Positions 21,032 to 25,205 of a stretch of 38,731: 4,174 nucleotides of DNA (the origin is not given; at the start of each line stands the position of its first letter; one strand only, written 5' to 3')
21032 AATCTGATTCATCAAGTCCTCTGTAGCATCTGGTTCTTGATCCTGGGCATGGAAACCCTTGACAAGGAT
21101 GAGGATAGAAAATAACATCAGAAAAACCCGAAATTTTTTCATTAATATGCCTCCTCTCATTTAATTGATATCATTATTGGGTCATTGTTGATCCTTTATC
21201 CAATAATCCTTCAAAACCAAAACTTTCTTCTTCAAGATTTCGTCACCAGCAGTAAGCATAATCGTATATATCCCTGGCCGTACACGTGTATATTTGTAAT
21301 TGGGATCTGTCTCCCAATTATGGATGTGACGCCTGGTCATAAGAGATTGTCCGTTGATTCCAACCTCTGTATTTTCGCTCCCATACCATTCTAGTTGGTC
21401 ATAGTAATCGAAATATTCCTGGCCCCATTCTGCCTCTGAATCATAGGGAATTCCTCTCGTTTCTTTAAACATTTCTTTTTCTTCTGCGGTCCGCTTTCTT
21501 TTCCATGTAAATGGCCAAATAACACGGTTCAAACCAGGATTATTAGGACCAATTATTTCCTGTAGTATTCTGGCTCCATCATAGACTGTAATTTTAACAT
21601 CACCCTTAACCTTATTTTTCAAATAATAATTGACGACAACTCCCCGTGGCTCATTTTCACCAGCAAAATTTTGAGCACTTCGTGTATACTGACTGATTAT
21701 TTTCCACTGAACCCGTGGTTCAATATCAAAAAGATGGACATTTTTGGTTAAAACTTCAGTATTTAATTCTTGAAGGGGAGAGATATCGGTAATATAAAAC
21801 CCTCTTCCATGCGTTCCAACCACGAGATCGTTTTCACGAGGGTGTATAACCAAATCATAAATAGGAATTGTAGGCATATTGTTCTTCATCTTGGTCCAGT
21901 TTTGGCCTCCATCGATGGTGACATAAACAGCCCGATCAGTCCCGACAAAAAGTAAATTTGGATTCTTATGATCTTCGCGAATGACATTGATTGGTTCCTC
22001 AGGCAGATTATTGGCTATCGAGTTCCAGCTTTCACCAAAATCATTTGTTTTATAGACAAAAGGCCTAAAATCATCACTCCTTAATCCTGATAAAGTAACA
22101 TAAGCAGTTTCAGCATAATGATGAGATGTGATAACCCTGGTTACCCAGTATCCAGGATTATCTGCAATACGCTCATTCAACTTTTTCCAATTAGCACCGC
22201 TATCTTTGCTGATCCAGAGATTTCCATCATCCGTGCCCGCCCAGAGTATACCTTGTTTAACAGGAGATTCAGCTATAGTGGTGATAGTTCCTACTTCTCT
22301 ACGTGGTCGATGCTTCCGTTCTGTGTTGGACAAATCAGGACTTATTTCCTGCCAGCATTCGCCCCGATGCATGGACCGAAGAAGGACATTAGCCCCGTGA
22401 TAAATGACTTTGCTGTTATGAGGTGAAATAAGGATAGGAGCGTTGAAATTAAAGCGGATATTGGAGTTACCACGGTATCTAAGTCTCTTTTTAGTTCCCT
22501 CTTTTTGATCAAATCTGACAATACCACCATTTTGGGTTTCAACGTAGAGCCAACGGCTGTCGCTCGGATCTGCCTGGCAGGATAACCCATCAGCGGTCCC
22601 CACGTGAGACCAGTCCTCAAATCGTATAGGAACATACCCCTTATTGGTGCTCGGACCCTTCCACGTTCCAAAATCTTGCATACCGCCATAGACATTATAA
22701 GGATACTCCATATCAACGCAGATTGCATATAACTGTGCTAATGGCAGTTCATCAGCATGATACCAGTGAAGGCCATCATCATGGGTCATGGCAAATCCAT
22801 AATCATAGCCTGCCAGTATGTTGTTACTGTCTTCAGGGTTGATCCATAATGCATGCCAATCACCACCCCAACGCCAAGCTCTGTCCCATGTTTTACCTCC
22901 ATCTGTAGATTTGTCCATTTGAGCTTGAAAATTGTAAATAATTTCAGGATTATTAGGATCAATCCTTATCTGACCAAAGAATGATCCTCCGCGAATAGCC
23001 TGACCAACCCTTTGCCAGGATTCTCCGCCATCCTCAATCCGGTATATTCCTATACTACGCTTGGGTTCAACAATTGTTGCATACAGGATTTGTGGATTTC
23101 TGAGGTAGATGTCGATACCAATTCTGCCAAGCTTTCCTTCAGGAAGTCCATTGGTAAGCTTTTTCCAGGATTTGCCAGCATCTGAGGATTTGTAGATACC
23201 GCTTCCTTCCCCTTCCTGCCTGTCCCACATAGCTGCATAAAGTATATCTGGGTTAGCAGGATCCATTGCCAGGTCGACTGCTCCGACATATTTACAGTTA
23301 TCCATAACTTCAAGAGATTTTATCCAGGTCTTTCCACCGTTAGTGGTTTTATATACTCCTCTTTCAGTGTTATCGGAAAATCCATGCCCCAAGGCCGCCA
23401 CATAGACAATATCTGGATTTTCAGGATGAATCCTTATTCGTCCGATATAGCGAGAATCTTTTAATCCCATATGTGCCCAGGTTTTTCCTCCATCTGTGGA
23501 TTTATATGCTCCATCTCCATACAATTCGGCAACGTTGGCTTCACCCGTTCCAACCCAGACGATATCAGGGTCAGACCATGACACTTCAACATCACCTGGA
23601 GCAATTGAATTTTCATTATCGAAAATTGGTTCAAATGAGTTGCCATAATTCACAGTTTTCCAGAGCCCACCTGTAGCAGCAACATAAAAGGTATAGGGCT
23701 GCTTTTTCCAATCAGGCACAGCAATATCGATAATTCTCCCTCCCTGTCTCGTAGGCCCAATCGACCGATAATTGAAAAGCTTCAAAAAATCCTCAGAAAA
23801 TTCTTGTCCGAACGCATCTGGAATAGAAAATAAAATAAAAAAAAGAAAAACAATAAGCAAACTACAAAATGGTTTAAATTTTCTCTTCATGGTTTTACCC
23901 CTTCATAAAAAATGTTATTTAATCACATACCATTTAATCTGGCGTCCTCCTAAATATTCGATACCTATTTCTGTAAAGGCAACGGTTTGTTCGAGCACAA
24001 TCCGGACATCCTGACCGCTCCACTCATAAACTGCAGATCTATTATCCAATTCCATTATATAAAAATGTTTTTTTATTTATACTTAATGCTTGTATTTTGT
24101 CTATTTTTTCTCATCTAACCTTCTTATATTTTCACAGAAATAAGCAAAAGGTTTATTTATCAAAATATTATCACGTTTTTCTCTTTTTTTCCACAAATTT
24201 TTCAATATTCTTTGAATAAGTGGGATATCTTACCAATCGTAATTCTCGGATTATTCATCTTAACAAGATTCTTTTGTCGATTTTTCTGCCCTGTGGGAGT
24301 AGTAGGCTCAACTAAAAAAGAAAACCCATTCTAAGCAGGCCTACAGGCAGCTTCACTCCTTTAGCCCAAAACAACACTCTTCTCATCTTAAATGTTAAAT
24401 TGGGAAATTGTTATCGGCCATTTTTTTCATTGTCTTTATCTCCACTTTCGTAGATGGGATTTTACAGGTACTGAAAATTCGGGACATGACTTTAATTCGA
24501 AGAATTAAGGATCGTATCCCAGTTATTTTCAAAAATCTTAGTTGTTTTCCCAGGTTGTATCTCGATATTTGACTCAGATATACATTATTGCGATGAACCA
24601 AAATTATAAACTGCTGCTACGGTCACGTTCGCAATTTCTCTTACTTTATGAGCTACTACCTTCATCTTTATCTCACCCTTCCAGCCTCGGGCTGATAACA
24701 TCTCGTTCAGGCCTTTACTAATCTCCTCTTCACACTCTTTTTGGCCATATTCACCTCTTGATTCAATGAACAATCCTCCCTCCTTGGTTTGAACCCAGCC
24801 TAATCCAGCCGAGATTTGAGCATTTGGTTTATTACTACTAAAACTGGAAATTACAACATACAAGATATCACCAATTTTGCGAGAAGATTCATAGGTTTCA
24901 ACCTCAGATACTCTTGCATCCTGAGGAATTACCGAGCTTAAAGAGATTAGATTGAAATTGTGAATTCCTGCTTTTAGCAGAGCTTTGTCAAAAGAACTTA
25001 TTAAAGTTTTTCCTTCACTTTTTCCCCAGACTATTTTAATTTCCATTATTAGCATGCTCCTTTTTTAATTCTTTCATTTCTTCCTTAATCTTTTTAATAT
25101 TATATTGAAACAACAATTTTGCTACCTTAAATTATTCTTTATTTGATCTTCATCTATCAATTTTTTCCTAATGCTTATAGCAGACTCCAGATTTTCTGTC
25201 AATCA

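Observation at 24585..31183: Rewired arginine node: ArgDC + orphan P-loop NTPase + OTC + dead carbamate kinase + acquired amidinotransferase + class-V PLP enzyme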

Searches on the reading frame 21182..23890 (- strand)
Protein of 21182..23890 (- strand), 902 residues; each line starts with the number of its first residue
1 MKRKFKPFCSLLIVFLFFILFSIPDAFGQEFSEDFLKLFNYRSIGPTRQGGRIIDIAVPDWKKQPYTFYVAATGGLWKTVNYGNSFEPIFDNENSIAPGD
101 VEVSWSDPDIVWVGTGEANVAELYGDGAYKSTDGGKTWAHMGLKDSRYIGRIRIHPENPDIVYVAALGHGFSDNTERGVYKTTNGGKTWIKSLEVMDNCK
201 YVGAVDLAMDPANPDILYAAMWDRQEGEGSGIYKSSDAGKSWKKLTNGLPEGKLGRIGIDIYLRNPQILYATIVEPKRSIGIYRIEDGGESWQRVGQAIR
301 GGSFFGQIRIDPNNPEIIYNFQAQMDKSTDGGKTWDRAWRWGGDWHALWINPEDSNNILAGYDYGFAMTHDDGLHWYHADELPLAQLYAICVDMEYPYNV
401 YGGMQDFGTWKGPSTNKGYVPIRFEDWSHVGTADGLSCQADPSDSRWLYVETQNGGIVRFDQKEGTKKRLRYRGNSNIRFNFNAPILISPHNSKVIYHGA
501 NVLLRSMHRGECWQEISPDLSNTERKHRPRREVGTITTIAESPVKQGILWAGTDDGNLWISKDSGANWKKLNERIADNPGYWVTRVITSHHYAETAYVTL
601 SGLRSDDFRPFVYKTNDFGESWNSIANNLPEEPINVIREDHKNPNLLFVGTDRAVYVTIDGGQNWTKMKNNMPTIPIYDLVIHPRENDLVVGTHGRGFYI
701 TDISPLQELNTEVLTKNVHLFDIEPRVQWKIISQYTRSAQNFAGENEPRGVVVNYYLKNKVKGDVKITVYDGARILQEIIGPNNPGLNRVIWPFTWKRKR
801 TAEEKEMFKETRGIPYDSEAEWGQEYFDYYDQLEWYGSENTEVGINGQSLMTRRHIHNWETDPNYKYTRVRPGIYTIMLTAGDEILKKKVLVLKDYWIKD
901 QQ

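Call 3: search_protein_families(library=pfam, proteins=[window:21182-23890:-], max_evalue=0.01)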
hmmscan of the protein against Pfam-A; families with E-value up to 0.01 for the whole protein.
window:21182-23890:- (902 aa): 3 families
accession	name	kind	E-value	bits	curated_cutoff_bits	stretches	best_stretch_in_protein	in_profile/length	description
PF15902.12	Sortilin-Vps10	-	1.7e-28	100.1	33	2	128-247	3-114/446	Sortilin, neurotensin receptor 3,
PF14870.12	PSII_BNR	-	1.1e-09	38.4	27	1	612-668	84-140/303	Photosynthesis system II assembly factor YCF48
PF02012.26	BNR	-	2.9e-09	36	27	0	129-139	1-11/12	BNR/Asp-box repeat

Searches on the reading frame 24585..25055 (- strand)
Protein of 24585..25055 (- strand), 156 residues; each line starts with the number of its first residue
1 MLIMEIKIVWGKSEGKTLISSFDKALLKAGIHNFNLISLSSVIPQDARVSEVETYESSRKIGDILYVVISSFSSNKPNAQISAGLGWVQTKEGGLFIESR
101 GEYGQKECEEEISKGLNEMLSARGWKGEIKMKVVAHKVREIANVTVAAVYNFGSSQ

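Call 3: search_protein_families(library=pfam, proteins=[window:24585-25055:-], max_evalue=0.01)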
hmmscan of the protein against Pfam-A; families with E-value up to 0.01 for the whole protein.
window:24585-25055:- (156 aa): 1 family
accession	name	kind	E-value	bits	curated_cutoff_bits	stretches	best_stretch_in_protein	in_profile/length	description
PF01862.21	PvlArgDC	-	1.5e-32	113.2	22.7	1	6-150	5-160/161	Pyruvoyl-dependent arginine decarboxylase (PvlArgDC)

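Call 4: search_protein_families(library=ncbifam, proteins=[window:24585-25055:-], max_evalue=0.01)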
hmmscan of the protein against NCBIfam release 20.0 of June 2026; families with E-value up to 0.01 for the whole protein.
window:24585-25055:- (156 aa): 2 families
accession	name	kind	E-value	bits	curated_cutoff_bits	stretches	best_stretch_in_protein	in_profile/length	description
TIGR00286.1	TIGR00286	equivalog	1.1e-26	93.3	106.95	1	2-150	2-150/152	pyruvoyl-dependent arginine decarboxylase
NF009064.0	PRK12398.1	equivalog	5.4e-15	55.7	207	1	11-139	15-149/165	pyruvoyl-dependent arginine decarboxylase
